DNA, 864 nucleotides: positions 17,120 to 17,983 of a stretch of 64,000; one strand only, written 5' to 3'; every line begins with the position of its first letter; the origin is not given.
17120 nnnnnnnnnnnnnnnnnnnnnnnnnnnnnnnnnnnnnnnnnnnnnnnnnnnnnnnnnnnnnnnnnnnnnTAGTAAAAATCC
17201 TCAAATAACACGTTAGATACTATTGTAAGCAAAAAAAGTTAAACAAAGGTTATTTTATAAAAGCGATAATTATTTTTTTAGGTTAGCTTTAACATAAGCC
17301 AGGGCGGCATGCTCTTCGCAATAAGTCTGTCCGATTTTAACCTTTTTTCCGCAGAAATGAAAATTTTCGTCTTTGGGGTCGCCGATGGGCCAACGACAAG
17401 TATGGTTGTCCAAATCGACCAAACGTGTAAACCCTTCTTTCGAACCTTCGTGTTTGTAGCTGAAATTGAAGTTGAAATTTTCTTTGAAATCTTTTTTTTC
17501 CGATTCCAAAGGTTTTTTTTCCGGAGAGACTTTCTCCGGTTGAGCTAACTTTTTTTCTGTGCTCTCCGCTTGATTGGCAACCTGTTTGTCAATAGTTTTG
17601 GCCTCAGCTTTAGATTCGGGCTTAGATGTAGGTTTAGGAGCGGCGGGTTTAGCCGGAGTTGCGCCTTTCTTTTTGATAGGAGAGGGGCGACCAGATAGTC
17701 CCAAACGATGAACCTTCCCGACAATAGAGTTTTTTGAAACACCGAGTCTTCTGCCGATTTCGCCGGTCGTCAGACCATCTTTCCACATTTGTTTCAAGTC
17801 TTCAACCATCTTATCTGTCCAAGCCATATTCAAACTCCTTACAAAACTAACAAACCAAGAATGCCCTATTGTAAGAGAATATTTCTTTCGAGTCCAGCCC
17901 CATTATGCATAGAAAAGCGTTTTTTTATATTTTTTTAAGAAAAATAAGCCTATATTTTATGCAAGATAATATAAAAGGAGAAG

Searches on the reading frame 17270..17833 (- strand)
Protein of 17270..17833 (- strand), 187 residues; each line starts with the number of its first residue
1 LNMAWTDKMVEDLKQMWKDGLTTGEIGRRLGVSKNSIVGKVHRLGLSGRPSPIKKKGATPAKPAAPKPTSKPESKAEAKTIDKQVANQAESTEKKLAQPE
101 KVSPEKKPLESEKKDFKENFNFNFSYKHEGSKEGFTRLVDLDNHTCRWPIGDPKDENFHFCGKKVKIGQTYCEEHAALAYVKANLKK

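Call 67: search_protein_families(library=pfam, proteins=[window:17270-17833:-], max_evalue=0.00001)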
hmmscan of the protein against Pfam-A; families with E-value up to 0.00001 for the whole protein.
window:17270-17833:- (187 aa): 1 family
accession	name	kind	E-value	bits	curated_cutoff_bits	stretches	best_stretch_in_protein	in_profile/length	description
PF07750.17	GcrA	-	3.8e-38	131.7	26.9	1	3-183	1-148/155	GcrA cell cycle regulator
